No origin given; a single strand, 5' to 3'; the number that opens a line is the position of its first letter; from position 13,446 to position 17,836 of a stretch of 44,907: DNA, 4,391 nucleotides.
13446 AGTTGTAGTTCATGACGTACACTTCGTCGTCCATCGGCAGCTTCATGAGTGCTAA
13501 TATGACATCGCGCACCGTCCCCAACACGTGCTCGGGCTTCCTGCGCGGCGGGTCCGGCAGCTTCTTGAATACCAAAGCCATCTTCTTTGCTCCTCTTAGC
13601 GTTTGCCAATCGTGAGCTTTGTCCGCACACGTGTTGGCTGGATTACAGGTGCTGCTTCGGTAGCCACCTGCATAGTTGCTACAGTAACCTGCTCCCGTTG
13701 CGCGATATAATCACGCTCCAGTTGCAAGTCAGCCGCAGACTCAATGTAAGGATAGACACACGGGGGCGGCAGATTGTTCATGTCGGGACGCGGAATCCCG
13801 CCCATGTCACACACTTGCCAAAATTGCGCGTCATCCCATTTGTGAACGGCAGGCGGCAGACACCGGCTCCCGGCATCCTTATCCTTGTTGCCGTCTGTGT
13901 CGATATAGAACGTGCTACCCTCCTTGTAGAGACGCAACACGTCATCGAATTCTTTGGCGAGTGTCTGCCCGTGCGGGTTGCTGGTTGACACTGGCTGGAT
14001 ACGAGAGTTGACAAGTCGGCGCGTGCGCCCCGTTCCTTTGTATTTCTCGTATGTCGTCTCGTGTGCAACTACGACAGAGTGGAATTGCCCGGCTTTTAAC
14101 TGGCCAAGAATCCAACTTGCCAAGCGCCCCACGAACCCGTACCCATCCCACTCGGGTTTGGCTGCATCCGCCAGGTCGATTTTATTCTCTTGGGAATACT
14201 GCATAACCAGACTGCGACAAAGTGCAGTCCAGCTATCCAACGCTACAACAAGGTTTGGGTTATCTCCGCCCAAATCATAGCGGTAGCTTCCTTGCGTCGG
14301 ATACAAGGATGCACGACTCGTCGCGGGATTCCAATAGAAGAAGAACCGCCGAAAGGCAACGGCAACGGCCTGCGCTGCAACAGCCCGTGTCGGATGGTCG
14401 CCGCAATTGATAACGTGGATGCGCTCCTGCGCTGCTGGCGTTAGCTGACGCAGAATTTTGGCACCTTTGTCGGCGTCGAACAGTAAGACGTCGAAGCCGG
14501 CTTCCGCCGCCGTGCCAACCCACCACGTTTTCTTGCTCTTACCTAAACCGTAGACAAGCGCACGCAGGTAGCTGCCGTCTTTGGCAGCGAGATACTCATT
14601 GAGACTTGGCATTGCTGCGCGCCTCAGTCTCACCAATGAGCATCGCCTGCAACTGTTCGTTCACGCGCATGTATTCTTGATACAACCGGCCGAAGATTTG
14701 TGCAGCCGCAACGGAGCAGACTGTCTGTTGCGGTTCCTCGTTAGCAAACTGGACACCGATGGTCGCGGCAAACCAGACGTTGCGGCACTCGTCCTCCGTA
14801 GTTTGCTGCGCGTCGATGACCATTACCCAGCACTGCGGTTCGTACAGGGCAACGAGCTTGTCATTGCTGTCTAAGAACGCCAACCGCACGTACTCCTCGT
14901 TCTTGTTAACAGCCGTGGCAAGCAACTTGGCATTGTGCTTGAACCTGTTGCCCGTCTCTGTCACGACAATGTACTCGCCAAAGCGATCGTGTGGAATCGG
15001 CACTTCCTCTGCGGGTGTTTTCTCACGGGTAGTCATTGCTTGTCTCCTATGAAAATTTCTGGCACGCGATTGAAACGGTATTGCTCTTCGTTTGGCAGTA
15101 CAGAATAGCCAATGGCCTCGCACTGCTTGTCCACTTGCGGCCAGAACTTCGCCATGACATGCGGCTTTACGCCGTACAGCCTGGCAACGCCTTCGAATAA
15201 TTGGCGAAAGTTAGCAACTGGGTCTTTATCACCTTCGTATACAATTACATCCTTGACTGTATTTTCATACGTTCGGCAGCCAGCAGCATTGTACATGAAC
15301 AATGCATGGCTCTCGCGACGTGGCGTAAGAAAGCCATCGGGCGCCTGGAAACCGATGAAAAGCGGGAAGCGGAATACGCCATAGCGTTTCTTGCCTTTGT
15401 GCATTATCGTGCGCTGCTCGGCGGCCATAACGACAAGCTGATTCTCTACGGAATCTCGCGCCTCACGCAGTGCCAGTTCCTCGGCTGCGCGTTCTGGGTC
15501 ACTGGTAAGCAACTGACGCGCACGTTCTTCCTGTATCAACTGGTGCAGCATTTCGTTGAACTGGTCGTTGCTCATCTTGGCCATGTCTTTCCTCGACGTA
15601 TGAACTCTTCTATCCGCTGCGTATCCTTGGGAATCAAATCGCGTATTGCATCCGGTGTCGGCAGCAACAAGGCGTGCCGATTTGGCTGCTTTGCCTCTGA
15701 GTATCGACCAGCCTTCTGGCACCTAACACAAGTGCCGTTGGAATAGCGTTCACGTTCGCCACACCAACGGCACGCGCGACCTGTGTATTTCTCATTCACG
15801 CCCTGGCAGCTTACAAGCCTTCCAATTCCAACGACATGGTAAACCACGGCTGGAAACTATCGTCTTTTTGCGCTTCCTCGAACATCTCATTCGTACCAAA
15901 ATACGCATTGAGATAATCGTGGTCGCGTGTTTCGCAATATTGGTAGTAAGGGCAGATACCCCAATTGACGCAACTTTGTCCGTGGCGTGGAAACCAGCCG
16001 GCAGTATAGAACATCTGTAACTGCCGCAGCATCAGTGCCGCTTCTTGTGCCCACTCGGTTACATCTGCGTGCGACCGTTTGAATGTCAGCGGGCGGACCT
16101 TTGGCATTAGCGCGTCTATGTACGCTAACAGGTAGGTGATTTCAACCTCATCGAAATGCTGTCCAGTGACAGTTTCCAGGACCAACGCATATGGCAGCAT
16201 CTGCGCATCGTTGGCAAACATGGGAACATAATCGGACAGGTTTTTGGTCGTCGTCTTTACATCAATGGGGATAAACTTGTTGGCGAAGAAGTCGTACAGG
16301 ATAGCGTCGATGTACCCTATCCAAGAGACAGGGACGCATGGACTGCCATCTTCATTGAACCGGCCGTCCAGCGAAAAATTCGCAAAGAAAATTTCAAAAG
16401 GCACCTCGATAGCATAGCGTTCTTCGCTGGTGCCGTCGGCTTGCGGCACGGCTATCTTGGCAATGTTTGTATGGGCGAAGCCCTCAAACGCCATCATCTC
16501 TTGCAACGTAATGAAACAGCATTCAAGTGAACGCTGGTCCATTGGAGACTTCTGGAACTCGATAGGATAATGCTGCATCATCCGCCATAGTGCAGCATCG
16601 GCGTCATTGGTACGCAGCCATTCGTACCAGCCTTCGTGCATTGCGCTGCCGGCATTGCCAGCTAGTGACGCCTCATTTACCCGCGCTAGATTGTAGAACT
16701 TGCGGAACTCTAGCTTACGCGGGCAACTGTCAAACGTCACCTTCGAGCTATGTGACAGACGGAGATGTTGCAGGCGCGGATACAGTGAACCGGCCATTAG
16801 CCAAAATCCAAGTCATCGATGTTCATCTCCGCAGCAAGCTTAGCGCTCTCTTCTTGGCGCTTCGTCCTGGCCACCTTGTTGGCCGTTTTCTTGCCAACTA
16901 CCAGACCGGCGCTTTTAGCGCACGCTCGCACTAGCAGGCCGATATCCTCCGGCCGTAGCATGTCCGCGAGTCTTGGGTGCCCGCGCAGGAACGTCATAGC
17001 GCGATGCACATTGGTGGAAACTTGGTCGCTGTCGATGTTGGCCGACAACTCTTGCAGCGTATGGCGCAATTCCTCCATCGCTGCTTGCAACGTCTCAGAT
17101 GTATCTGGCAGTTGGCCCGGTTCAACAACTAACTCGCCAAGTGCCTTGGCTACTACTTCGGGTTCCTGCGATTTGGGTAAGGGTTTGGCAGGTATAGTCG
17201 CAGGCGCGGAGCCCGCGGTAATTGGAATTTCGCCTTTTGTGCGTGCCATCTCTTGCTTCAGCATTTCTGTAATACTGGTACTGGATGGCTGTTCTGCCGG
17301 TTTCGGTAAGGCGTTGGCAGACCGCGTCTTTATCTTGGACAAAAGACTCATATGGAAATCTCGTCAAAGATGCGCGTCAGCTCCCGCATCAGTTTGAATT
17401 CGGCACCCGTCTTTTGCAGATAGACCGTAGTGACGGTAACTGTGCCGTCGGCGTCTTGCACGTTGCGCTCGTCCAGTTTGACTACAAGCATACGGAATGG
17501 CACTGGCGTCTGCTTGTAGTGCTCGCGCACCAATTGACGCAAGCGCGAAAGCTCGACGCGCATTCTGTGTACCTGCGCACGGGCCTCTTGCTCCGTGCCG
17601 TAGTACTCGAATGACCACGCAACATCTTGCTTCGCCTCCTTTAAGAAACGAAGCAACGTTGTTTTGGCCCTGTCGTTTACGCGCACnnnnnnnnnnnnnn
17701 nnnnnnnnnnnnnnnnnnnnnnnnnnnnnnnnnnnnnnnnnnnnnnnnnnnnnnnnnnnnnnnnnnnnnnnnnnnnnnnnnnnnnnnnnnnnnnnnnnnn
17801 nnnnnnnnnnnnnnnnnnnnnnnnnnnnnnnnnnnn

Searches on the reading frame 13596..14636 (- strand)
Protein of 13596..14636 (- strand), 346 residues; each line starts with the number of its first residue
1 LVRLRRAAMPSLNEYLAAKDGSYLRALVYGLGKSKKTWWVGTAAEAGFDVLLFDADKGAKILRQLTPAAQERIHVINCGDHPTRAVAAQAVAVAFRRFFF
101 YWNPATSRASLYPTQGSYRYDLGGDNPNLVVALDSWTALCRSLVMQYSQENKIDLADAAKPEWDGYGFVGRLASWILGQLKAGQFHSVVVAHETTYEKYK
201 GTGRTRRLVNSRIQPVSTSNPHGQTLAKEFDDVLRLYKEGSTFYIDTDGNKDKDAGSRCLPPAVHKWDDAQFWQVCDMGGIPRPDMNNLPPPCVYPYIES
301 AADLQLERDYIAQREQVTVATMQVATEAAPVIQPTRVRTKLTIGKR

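Call 11: search_protein_families(library=phrogs, proteins=[window:13596-14636:-], max_evalue=0.001)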
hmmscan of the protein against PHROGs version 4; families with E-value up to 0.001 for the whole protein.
window:13596-14636:- (346 aa): 1 family
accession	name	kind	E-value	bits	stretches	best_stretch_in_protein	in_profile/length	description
phrog_124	-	DNA, RNA and nucleotide metabolism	3.4e-08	34.3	1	21-249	41-225/382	Sak4-like ssDNA annealing protein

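Call 12: search_protein_families(library=pfam, proteins=[window:13596-14636:-], max_evalue=0.01)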
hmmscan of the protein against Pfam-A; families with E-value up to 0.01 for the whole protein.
window:13596-14636:- (346 aa): 1 family
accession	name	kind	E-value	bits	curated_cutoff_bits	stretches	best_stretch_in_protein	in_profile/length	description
PF13479.12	AAA_24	-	5.7e-07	30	27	1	25-259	4-195/195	AAA domain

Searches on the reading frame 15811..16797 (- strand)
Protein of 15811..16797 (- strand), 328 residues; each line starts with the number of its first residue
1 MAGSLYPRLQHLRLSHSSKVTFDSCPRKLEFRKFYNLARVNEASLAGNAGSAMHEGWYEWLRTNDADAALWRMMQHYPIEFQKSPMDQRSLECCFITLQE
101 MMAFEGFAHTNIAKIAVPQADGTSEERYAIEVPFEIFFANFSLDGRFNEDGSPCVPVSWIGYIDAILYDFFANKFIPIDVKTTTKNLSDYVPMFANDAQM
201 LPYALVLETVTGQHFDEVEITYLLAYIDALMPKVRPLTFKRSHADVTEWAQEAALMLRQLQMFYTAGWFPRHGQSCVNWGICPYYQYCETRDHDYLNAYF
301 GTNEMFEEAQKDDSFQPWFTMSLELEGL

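Call 11: search_protein_families(library=phrogs, proteins=[window:15811-16797:-], max_evalue=0.001)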
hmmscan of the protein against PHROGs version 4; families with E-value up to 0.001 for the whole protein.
window:15811-16797:- (328 aa): 2 families
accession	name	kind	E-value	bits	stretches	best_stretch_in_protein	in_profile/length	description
phrog_69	-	DNA, RNA and nucleotide metabolism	1.7e-13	51.4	1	9-308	85-336/501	exonuclease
phrog_1218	-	DNA, RNA and nucleotide metabolism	3.7e-06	27.4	1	10-212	6-193/364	exonuclease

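Call 12: search_protein_families(library=pfam, proteins=[window:15811-16797:-], max_evalue=0.01)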
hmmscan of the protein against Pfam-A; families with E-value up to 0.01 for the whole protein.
window:15811-16797:- (328 aa): 1 family
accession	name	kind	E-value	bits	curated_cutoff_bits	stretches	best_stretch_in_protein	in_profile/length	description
PF12705.13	PDDEXK_1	-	1.3e-11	45.4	22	1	13-288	1-246/247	PD-(D/E)XK nuclease superfamily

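Call 25: find_related_loci(query=window:15811-16797:-, collection=viral_contigs, flank=6000)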
Query window:15811-16797:- (328 aa) in viral_contigs; peptide patterns used: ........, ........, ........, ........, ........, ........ (x = any residue, [..] = any of these).
10 stretches matched a pattern; 1 encode a relative of the query (tblastn E <= 1e-3); 1 distinct loci.
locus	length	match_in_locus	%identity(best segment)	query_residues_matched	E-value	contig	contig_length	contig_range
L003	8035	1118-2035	36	8-326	3e-69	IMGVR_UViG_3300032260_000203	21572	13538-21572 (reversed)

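Call 29: find_related_loci(query=A2, collection=metagenome_contigs, flank=6000)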
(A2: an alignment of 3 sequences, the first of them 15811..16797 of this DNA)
Query A2 (328 aa) in metagenome_contigs; peptide patterns used: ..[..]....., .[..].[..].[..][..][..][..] (x = any residue, [..] = any of these).
156 stretches matched a pattern; 14 encode a relative of the query (tblastn E <= 1e-3); 14 distinct loci.
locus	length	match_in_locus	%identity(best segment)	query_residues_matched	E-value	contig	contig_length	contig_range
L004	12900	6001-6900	39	8-326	2e-70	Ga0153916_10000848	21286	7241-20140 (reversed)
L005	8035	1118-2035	36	8-326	3e-68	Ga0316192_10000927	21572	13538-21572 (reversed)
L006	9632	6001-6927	38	6-325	2e-63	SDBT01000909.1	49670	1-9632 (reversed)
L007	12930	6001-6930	37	6-326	2e-59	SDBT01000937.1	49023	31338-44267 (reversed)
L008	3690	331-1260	35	6-326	3e-55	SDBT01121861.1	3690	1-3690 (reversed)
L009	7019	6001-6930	35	4-325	6e-55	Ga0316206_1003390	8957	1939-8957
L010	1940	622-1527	31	4-326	4e-52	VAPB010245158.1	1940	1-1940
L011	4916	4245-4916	40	8-242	3e-50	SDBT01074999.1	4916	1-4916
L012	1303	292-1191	33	4-325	4e-50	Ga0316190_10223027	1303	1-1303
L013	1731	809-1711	30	6-328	2e-47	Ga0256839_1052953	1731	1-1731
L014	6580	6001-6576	42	9-210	2e-42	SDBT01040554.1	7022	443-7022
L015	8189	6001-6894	31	12-325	3e-46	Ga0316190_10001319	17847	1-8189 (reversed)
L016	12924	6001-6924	38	5-325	9e-68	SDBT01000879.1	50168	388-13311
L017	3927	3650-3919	38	6-94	3e-14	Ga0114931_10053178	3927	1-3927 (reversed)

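Call 81: find_homologous_proteins(query=window:15811-16797:-, max_evalue=1e-40)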
Query window:15811-16797:- (328 aa): 19 proteins with E <= 1e-40 among 1433 candidates.
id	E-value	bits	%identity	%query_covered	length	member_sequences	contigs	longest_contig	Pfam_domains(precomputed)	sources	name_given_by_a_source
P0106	6.9e-229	777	100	100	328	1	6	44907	PF12705.14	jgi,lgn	-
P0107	5.5e-69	251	43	98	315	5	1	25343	PF12705.14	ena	-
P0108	2.1e-61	226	40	99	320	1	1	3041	PF12705.14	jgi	jgi:hypothetical protein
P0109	1.1e-60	224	37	96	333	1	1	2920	PF12705.14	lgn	-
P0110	7.3e-60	221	35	97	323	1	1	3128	PF12705.14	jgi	jgi:hypothetical protein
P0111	9.7e-60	221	36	97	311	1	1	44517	PF12705.14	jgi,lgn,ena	-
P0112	7.7e-57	211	34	98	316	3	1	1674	PF12705.14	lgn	-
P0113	3.4e-53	199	35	98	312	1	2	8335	PF12705.14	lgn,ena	-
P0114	1.2e-52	197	36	98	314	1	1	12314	PF12705.14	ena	-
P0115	4.6e-51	192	33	98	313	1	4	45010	PF12705.14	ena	-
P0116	1.8e-50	190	36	98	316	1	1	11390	PF12705.14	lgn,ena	-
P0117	2.4e-49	187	36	97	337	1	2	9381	PF12705.14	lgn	-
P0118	3.9e-48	183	34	88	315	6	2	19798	PF12705.14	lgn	-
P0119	5.9e-45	172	31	97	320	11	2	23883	PF12705.14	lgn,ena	-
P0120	3.2e-44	170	34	99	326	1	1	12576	PF12705.14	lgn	-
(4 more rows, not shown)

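Call 82: find_encoding_contigs(protein=P0106, flank=3500, max_places=10)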
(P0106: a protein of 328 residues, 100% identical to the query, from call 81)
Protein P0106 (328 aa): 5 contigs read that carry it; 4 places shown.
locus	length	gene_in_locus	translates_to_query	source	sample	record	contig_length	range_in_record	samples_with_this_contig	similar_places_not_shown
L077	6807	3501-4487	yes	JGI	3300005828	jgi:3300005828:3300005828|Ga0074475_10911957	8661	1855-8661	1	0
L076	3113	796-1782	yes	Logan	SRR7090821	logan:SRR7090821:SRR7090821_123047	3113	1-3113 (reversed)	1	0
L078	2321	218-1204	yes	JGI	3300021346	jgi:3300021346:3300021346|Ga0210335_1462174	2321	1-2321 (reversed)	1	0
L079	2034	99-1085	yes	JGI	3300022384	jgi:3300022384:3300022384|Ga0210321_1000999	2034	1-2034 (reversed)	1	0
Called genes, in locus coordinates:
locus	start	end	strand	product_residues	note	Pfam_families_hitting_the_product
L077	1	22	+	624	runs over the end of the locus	?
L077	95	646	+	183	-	-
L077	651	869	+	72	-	-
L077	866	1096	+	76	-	-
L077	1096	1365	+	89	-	-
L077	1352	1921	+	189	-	-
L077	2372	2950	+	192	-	-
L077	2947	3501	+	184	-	-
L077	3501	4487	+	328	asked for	PF12705:PDDEXK_1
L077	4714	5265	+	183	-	-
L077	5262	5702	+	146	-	-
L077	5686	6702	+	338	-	PF13479:AAA_24 (weak)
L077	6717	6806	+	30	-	?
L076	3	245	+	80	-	?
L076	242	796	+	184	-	-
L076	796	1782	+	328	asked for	PF12705:PDDEXK_1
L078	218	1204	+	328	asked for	PF12705:PDDEXK_1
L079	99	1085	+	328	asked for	PF12705:PDDEXK_1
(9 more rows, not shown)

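Call 83: find_encoding_contigs(protein=P0107, flank=6000, max_places=3)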
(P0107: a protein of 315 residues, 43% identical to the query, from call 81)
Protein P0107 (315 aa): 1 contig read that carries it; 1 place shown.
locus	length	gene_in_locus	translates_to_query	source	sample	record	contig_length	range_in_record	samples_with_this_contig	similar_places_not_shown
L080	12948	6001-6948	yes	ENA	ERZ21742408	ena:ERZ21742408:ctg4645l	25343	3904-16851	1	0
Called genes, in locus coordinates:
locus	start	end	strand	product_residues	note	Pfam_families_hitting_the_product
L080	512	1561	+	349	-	-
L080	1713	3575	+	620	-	PF13604:AAA_30, PF01443:Viral_helicase1 (faint), PF13245:AAA_19, PF18335:SH3_13 (weak), PF13538:UvrD_C_2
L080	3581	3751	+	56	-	-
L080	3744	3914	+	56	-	-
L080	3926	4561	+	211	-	-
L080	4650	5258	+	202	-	-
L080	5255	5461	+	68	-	-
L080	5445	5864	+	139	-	-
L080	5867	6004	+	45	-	-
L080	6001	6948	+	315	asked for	PF12705:PDDEXK_1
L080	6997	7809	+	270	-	PF00929:RNase_T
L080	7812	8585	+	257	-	PF14743:DNA_ligase_OB_2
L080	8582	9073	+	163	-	-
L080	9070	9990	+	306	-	PF13479:AAA_24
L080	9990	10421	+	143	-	-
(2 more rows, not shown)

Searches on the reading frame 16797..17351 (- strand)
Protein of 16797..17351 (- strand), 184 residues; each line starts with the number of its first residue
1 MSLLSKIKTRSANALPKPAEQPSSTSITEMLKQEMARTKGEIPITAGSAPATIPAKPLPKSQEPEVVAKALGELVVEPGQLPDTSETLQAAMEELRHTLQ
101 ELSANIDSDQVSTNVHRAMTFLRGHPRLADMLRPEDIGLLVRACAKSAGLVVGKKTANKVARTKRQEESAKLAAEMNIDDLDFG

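Call 11: search_protein_families(library=phrogs, proteins=[window:16797-17351:-], max_evalue=0.001)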
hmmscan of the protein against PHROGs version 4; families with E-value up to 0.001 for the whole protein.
window:16797-17351:- (184 aa): 0 families

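Call 12: search_protein_families(library=pfam, proteins=[window:16797-17351:-], max_evalue=0.01)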
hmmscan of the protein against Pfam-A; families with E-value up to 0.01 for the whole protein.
window:16797-17351:- (184 aa): 0 families

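Call 79: find_encoding_contigs(protein=window:16797-17351:-, flank=3000, max_places=10)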
Protein window:16797-17351:- (184 aa): 4 contigs read that carry it; 2 places shown.
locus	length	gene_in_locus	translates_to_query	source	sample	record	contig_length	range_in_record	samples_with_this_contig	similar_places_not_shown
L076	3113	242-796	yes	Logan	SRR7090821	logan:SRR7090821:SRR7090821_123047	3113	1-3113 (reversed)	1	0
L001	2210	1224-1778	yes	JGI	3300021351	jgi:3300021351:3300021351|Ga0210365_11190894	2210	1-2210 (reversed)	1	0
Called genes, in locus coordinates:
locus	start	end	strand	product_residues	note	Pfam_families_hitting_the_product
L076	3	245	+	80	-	?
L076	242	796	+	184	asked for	-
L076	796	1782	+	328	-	PF12705:PDDEXK_1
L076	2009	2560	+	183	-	-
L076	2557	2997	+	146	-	-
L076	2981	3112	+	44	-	?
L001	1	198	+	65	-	?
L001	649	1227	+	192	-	-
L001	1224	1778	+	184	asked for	-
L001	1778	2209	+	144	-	?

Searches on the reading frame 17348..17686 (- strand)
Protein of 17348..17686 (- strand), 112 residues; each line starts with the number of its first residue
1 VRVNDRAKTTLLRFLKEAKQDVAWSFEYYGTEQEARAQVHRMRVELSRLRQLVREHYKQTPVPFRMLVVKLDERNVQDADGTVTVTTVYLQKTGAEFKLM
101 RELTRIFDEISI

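Call 87: search_solved_structures(query=window:17348-17686:-, max_evalue=1)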
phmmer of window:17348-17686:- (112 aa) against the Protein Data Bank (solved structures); distinct sequences matched with E-value up to 1: 0.

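Call 89: search_solved_structures(query=A4, max_evalue=5)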
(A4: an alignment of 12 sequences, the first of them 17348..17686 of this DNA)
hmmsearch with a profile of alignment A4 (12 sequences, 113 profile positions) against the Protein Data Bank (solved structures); distinct sequences matched with E-value up to 5: 3.
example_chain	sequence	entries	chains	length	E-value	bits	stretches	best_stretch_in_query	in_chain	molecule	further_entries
8hku_L23P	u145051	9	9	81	0.78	12.9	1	63-102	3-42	50S ribosomal protein L23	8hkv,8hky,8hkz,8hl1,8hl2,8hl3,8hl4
6xx6_A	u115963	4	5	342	1.8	11.7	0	69-110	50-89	Casein kinase II subunit alpha-1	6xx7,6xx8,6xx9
9tfx_AAAA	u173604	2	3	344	2.5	11.2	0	69-110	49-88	Casein kinase II subunit alpha-1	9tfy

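Call 90: search_protein_families(library=phrogs, alignment_id=A4, max_evalue=0.01)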
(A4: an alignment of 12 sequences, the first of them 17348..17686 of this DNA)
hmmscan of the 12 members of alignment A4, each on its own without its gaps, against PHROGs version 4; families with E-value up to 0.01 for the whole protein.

A. member 1, window:17348-17686:- (112 aa): 0 families

B. families by the number of members that match (of 12 scanned): 0 families

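Call 97: predict_structure(alignment_id=A5)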
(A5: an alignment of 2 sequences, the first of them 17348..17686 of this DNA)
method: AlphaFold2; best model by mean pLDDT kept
length: 112 residues; sequences in the alignment: 2
mean_pLDDT: 82.1   pTM: 0.73
mean pLDDT of the five models: 82.1, 80.8, 78.3, 66.0, 50.2
residues with pLDDT >= 90: 49; 70-90: 40; 50-70: 18; < 50: 5
segments of 3 or more residues with pLDDT < 50: 1-3
pLDDT, mean of each block of 10 residues (from residue 1): 69 88 94 95 88 80 85 90 94 68 59 44
secondary structure, 60 per line:
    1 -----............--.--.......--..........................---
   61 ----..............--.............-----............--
elements in order: H6-17 E23-29 H32-57 E65-78 E81-93 H99-110

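Call 99: fold_search(model_id=the predicted structure, library=pdb)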
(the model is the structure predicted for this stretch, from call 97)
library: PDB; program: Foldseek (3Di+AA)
matches with E <= 10: 1131; with E <= 0.001: 0
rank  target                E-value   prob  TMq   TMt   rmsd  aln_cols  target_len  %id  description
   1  1h0x_A                8.0e-02  0.57  0.34  0.40   6.4        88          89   11  Structure of Alba: an archaeal chromatin protein modulated by acetylation (released 2002-09-05)
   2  2ek0_A                8.5e-02  0.91  0.43  0.50   4.8        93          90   10  Stage V Sporolation Protein S (SPOVS) from Thermus thermophilus Zinc form (released 2007-09-25)
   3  2eh1_B                1.2e-01  0.89  0.43  0.51   4.7        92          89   10  Stage V Sporolation Protein S (SpoVS) from Thermus thermophilus (released 2007-09-04)
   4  9a7h_B                1.3e-01  0.75  0.38  0.45   5.1        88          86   14  Integrative model of YUND-SP5S by crosslinking MS and deep learning (released 2024-09-18)
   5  3pkm_X                1.5e-01  0.51  0.22  0.12   6.3        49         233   18  Crystal structure of Cas6 with its substrate RNA (released 2011-03-09)
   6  9e7l_A                1.7e-01  0.18  0.25  0.07   9.8       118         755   10  Yeast V-ATPase Vo proton channel bound to nanobody 2WVA7 (released 2025-02-05)
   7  2eh1_A                2.2e-01  0.77  0.43  0.51   4.7        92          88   10  Stage V Sporolation Protein S (SpoVS) from Thermus thermophilus (released 2007-09-04)
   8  8xao_B                2.4e-01  0.38  0.36  0.41   5.4        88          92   16  The thermostable and acid-tolerant DNA-binding protein (released 2024-12-11)
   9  2z7c_D                2.4e-01  0.30  0.32  0.36   6.3        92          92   15  Crystal structure of chromatin protein alba from hyperthermophilic archaeon pyrococcus horikoshii (released 2008-08-05)
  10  6jwp_G                2.7e-01  0.11  0.22  0.14  16.5       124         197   10  crystal structure of EGOC (released 2019-12-11)
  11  5y6g                  2.9e-01  0.54  0.29  0.26   4.1        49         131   22  PilZ domain with c-di-GMP of YcgR from Escherichia coli (released 2018-07-18)
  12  9v21_lR               2.9e-01  0.04  0.14  0.11  14.0       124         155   10  Cryo- EM structure of 75S ribosome with P- tRNA from Entamoeba histolytica (released 2025-10-08)
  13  4fmf_C                3.1e-01  0.15  0.16  0.07  12.8        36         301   19  Crystal structure of human nectin-1 full ectodomain (D1-D3) (released 2012-08-22)
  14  8xap_B                3.3e-01  0.89  0.47  0.58   4.1        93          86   13  Thermostable and acid-tolerant DNA-binding protein (released 2024-12-11)
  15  2z7c_A                3.3e-01  0.38  0.36  0.43   6.2        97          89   15  Crystal structure of chromatin protein alba from hyperthermophilic archaeon pyrococcus horikoshii (released 2008-08-05)
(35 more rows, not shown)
